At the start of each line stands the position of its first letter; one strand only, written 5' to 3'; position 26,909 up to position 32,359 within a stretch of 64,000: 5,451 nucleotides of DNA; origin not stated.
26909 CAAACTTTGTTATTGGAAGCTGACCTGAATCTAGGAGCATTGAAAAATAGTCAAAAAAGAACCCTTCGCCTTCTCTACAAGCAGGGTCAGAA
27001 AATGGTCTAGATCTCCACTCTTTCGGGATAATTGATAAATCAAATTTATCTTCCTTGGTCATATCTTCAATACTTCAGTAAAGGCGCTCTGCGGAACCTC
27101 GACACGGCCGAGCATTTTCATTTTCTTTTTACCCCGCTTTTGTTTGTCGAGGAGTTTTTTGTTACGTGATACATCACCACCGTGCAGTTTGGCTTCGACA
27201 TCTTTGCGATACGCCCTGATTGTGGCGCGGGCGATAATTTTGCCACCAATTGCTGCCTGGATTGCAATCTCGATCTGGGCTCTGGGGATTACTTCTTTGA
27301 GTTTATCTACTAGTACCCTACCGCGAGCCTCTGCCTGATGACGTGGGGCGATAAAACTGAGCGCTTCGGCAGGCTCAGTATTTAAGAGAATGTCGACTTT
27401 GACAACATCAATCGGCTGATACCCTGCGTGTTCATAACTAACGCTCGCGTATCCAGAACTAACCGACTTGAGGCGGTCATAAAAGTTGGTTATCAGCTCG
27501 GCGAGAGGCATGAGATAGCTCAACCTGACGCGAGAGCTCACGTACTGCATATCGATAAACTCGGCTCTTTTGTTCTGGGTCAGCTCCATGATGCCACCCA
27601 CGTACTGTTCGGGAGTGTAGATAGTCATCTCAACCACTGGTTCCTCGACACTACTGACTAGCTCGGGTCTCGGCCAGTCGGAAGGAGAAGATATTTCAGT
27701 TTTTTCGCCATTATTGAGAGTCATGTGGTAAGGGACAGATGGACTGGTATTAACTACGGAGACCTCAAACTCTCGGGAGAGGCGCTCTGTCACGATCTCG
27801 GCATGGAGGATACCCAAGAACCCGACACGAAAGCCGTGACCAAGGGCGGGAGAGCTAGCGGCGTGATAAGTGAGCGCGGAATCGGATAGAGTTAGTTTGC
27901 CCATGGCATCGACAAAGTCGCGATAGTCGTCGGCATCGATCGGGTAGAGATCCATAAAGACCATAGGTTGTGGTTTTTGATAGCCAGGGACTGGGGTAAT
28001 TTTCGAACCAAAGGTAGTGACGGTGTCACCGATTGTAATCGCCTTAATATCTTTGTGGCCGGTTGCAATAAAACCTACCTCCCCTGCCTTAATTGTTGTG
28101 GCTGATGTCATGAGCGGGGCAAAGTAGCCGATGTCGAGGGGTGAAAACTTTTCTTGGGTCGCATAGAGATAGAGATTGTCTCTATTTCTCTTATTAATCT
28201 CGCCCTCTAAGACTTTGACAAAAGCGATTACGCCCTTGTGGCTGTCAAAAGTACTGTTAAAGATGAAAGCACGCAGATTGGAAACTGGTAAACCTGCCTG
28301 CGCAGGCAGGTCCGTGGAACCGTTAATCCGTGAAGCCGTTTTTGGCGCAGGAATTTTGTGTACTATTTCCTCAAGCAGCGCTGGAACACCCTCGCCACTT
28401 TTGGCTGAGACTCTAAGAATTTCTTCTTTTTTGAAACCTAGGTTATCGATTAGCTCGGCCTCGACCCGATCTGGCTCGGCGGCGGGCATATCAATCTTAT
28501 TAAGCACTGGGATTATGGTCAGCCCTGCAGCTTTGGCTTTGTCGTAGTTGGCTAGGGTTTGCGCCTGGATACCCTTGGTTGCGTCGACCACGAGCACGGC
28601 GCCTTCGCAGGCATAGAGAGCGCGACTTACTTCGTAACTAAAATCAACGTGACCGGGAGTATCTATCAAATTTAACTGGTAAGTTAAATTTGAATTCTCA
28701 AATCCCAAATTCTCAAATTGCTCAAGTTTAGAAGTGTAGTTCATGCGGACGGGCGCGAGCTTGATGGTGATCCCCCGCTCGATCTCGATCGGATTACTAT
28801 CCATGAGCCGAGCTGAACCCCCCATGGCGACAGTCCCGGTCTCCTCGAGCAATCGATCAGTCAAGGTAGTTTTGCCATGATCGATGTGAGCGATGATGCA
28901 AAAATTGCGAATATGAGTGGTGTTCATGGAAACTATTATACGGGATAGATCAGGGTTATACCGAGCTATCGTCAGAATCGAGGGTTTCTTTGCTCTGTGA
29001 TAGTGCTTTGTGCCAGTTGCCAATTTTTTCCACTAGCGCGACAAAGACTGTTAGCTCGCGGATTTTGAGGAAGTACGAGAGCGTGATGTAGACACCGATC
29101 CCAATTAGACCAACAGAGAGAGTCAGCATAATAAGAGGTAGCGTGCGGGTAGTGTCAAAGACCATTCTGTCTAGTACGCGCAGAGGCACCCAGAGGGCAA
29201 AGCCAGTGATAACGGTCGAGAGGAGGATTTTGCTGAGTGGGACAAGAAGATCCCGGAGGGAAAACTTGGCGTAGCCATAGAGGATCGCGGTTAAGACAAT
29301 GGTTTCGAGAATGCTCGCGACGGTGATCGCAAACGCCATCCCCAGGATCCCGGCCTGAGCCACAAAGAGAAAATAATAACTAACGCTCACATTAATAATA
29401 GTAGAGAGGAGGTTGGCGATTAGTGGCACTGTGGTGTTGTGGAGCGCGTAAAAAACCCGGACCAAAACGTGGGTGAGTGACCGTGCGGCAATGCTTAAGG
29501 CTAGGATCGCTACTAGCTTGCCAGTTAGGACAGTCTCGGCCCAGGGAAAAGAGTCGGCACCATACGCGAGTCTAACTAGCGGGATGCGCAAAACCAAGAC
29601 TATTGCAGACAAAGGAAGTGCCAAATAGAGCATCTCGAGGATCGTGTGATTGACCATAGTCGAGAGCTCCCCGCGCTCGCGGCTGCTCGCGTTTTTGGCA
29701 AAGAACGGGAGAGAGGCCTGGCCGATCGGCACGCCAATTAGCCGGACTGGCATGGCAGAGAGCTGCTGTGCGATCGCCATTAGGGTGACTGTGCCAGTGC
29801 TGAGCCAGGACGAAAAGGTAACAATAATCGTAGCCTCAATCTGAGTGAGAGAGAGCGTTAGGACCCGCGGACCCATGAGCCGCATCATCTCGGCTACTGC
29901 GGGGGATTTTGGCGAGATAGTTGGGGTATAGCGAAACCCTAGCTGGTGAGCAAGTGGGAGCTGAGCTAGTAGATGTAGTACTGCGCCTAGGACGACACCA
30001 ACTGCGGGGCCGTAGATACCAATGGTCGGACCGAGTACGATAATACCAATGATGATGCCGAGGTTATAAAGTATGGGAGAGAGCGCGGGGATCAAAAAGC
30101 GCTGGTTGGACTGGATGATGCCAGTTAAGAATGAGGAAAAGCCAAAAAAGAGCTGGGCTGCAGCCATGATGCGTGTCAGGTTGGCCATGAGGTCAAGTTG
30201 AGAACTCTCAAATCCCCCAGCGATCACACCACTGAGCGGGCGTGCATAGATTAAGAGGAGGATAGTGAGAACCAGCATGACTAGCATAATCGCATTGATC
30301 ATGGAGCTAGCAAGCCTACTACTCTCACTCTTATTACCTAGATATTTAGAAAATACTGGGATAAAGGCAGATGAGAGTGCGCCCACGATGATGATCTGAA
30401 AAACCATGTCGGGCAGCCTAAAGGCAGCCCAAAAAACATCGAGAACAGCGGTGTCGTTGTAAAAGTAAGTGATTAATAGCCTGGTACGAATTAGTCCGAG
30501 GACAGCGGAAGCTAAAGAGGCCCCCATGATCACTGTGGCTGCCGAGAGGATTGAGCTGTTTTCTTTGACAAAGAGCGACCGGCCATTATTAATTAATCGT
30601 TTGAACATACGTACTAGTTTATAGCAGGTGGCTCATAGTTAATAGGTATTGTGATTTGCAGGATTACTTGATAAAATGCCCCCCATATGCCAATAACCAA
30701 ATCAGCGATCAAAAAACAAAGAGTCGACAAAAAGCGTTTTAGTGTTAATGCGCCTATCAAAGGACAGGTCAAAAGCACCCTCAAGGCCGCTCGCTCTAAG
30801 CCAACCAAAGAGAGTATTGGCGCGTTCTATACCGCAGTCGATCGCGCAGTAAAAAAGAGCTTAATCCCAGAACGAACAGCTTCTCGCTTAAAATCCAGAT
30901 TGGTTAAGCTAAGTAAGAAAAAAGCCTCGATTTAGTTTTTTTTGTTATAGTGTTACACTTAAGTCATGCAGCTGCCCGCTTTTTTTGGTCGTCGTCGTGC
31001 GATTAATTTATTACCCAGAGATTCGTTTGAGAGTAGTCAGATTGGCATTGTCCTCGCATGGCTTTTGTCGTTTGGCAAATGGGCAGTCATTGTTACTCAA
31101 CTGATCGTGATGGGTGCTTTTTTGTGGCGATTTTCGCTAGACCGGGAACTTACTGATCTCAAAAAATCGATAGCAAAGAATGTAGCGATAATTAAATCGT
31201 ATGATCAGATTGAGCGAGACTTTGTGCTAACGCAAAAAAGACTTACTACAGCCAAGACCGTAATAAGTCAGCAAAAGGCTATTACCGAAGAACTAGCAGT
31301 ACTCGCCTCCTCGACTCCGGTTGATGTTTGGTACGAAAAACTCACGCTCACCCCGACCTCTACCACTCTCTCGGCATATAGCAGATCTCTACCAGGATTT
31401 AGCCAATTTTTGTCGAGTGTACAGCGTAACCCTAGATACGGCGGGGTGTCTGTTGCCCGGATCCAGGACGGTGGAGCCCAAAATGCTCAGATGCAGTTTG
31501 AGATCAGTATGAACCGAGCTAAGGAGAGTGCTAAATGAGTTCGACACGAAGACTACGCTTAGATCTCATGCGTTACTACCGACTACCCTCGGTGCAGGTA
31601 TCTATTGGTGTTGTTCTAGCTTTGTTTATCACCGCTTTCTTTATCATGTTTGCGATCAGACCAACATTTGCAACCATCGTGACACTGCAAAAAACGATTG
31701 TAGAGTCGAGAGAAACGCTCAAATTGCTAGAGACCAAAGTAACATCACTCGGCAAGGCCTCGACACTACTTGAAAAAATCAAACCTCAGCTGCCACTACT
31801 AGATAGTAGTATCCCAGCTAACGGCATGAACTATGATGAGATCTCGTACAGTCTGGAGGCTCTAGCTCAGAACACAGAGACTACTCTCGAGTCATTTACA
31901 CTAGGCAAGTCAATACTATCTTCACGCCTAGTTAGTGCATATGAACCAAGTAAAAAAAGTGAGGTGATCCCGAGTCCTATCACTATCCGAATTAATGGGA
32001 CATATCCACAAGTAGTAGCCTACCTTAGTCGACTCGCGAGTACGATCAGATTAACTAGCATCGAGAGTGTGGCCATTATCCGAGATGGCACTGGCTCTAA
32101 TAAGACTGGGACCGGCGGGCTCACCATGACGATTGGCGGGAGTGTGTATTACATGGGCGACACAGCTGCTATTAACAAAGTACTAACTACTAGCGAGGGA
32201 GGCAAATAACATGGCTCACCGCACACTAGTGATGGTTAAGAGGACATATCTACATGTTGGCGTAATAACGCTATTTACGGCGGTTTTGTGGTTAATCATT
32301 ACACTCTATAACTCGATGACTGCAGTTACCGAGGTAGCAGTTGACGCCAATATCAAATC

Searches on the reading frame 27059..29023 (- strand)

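Call 16: search_protein_families(library=pfam, proteins=[window:27059-29023:-], max_evalue=0.001)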
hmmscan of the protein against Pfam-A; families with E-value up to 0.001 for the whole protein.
window:27059-29023:- (654 aa): 4 families
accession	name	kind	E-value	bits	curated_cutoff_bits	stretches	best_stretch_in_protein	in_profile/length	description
PF00009.33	GTP_EFTU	-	1.1e-53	182.1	26.5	1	37-225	2-187/188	Elongation factor Tu GTP binding domain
PF06421.17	LepA_C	-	1.3e-42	144.7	29.7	1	547-653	1-107/107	GTP-binding protein LepA C-terminus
PF00679.30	EFG_C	-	1.6e-22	79.8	27.9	1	459-544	2-87/89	Elongation factor G C-terminus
PF14492.12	EFG_III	-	0.00094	19.6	27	0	351-424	2-72/75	Elongation Factor G, domain III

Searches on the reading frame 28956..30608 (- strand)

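Call 16: search_protein_families(library=pfam, proteins=[window:28956-30608:-], max_evalue=0.001)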
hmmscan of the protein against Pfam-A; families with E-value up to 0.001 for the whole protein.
window:28956-30608:- (550 aa): 2 families
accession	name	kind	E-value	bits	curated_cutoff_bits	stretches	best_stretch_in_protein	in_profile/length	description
PF03023.19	MurJ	-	6.4e-72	243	27.4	1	52-474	7-432/451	Lipid II flippase MurJ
PF01554.23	MatE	-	9.3e-09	35.6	24.9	1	248-411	2-160/161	MatE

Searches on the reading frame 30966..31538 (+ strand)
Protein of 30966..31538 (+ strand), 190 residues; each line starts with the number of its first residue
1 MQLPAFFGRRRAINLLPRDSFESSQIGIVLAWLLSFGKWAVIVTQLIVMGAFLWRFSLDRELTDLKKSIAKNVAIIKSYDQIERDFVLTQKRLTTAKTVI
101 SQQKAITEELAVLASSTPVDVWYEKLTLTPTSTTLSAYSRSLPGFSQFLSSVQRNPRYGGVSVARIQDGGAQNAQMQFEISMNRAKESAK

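Call 16: search_protein_families(library=pfam, proteins=[window:30966-31538:+], max_evalue=0.001)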
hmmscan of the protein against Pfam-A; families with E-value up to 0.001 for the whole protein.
window:30966-31538:+ (190 aa): 1 family
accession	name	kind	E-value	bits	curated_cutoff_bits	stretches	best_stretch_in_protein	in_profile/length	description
PF05137.18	PilN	-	1.9e-05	25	22.8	1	111-182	4-76/78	Fimbrial assembly protein (PilN)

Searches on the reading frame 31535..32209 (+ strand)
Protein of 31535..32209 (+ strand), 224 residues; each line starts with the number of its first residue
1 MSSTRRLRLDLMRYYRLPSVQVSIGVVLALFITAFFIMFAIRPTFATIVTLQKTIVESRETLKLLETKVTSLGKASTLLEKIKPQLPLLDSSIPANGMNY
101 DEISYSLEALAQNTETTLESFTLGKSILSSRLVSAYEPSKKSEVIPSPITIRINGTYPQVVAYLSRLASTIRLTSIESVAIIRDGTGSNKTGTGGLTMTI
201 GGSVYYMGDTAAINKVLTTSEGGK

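Call 16: search_protein_families(library=pfam, proteins=[window:31535-32209:+], max_evalue=0.001)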
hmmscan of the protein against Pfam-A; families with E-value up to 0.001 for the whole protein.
window:31535-32209:+ (224 aa): 1 family
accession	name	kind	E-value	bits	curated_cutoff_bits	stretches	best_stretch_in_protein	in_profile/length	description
PF04350.18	PilO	-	0.00012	22.7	22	1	128-193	68-129/145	Pilus assembly protein, PilO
